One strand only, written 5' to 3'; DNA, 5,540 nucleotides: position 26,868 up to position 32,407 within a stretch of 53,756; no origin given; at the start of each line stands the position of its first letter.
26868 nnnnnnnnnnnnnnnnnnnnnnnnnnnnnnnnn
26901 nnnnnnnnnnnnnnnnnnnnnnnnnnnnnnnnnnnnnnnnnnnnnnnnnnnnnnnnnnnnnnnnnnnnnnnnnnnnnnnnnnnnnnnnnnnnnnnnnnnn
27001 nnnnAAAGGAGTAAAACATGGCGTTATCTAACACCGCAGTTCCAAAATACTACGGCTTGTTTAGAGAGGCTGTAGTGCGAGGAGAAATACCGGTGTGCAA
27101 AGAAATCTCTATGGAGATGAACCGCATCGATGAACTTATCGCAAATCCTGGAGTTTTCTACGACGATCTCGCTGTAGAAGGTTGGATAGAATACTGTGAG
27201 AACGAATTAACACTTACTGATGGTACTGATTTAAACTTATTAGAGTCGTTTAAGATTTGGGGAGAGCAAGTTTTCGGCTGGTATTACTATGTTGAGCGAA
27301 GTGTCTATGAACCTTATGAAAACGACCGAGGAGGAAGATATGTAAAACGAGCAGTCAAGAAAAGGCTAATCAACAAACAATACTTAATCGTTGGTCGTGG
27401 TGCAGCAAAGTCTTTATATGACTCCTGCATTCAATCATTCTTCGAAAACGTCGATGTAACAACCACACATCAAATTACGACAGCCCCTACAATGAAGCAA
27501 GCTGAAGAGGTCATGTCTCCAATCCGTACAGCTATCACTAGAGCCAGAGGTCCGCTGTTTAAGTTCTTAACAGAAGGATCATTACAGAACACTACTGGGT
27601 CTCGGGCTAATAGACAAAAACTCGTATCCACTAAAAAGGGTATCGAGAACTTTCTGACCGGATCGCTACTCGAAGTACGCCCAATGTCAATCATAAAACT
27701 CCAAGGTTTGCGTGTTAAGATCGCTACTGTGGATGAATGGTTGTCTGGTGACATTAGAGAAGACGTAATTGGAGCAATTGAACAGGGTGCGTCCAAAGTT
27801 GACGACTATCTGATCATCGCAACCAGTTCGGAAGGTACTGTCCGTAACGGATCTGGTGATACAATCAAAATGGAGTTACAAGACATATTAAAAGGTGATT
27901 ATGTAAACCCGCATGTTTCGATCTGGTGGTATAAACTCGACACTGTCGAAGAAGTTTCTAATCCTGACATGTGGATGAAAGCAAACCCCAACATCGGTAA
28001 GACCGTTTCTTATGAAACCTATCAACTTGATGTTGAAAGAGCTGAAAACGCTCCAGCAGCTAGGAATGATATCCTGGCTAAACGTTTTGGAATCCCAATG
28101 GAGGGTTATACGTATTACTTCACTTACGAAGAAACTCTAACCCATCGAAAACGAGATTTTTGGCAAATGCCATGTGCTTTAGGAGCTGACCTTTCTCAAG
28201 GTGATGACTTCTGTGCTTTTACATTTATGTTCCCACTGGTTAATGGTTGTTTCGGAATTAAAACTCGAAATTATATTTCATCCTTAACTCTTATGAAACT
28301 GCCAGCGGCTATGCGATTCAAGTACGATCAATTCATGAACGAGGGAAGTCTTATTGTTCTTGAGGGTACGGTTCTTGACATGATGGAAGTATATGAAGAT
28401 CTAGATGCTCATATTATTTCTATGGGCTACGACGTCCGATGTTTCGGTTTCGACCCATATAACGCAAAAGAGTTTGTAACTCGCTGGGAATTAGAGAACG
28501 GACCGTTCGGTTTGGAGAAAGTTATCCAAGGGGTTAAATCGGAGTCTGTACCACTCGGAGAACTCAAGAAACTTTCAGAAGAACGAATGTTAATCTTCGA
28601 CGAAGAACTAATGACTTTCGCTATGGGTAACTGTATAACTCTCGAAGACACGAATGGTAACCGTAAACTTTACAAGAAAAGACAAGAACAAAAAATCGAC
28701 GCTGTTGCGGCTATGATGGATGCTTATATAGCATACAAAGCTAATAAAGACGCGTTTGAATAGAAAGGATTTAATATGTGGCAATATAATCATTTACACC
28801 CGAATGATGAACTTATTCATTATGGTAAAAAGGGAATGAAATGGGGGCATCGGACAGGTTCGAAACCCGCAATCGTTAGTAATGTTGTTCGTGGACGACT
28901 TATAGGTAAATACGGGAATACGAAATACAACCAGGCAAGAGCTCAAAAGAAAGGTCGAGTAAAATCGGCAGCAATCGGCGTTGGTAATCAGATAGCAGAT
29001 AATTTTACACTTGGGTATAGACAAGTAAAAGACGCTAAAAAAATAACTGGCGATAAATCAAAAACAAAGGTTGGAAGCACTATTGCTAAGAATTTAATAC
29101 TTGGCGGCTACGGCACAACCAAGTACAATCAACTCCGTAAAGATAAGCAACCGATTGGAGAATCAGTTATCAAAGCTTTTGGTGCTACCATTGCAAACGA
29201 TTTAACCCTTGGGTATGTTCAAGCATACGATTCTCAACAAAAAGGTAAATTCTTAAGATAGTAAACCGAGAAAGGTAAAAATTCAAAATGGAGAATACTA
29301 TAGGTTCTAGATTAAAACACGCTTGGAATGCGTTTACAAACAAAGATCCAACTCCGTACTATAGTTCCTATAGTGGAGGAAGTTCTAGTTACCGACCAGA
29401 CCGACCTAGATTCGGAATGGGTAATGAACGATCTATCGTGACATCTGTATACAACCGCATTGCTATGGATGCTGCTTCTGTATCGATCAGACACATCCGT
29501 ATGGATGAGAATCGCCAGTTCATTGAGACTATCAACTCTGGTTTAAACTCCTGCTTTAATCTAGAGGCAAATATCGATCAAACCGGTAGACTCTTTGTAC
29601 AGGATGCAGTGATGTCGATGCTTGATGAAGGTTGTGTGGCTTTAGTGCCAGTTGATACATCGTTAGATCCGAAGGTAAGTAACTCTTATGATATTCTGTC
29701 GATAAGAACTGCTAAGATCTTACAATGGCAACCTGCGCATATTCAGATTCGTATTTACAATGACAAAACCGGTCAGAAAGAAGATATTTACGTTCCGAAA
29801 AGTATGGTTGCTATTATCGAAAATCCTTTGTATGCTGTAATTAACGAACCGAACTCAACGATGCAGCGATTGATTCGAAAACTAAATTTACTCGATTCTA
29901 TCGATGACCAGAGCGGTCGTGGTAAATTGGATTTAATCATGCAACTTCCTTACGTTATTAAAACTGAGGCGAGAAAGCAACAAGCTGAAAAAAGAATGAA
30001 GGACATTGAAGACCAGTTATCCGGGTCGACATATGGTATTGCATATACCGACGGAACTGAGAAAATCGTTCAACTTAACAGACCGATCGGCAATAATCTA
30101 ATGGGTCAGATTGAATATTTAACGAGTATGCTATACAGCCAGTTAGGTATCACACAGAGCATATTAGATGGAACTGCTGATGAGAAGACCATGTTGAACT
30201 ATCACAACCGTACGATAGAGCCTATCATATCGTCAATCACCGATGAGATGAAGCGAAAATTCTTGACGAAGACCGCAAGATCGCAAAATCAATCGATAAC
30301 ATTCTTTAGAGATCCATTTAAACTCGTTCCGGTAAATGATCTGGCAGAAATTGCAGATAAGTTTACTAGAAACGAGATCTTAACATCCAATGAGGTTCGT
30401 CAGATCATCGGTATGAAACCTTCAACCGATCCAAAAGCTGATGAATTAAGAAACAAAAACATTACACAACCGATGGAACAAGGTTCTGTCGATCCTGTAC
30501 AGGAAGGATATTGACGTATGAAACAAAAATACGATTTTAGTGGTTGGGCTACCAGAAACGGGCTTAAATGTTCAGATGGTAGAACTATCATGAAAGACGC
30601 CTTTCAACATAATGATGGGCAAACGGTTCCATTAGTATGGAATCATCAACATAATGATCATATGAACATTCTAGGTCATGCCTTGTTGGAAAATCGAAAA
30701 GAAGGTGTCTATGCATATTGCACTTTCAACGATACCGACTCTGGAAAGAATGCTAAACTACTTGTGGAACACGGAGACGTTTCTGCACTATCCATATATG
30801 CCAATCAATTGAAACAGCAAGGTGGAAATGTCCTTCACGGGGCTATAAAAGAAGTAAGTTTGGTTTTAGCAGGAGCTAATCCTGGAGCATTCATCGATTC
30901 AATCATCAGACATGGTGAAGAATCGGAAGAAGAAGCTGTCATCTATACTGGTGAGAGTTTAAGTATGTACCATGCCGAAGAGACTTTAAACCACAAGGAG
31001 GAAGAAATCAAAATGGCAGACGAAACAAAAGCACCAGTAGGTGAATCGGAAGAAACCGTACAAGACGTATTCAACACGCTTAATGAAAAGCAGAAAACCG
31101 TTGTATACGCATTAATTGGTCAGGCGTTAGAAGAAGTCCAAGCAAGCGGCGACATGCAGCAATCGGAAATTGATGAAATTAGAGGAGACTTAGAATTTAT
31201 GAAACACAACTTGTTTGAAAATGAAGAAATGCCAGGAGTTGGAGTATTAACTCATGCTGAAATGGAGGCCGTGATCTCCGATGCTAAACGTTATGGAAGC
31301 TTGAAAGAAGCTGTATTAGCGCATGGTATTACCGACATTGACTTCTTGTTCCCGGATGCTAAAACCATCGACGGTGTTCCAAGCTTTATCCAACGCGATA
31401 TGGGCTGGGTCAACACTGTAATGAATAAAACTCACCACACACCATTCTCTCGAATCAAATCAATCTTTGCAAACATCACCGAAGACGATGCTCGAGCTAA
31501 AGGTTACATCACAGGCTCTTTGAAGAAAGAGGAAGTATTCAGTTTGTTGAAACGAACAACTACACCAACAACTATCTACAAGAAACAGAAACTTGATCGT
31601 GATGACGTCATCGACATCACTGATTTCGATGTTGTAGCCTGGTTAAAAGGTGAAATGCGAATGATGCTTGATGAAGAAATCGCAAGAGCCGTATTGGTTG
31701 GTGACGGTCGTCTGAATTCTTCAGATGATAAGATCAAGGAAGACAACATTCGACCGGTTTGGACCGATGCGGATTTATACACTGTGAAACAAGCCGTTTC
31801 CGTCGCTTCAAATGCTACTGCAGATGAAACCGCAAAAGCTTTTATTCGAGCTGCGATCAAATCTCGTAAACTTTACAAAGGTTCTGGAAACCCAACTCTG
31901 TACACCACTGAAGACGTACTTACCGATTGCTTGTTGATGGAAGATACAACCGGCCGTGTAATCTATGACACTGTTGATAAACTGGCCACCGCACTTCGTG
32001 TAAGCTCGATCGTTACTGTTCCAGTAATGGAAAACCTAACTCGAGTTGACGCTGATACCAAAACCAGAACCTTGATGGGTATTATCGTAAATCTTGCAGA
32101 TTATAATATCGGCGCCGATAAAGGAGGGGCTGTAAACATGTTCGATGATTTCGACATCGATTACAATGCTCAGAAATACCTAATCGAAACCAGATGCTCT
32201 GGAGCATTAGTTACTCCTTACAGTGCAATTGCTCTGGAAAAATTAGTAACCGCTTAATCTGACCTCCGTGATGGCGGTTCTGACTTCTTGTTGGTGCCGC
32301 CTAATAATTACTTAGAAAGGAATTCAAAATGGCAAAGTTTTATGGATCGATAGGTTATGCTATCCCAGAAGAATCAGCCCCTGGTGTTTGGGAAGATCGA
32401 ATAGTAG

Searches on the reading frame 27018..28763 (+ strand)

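Call 69: search_protein_families(library=pfam, proteins=[window:27018-28763:+], max_evalue=0.001)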
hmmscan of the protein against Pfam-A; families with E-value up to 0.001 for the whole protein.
window:27018-28763:+ (581 aa): 2 families
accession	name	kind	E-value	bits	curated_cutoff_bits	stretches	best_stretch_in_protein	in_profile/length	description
PF20441.4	TerL_nuclease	-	1.1e-30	107.2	24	1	303-572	10-281/286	Terminase large subunit, endonuclease domain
PF03354.21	TerL_ATPase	-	0.00035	20.8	23.7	1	110-261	13-150/178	Terminase large subunit, ATPase domain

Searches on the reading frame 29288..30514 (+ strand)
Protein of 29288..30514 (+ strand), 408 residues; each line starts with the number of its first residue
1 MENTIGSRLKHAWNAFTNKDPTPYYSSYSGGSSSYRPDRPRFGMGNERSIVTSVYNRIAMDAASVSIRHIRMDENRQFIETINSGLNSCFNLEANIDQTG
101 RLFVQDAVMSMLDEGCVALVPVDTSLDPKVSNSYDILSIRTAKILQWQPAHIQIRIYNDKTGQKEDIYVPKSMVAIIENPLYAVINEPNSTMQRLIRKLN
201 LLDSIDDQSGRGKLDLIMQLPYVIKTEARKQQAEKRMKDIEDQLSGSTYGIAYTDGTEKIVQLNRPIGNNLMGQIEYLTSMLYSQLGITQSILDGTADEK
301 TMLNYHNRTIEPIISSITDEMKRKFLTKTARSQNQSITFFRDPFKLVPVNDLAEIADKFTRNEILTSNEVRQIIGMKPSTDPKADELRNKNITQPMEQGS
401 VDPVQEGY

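Call 69: search_protein_families(library=pfam, proteins=[window:29288-30514:+], max_evalue=0.001)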
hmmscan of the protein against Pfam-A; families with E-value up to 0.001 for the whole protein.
window:29288-30514:+ (408 aa): 1 family
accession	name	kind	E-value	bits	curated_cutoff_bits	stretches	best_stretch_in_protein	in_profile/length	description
PF04860.17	Phage_portal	-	5.1e-17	62.5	39.1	1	50-374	2-320/321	Phage portal protein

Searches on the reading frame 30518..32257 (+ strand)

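Call 69: search_protein_families(library=pfam, proteins=[window:30518-32257:+], max_evalue=0.001)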
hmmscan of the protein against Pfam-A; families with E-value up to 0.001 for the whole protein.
window:30518-32257:+ (579 aa): 2 families
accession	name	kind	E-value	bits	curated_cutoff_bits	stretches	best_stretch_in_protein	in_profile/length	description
PF04586.22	Peptidase_S78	-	9.5e-06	26.3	21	1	23-132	36-158/165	Caudovirus prohead serine protease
PF05065.19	Phage_capsid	-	1e-05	25.5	24.2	1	317-571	37-276/280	Phage capsid family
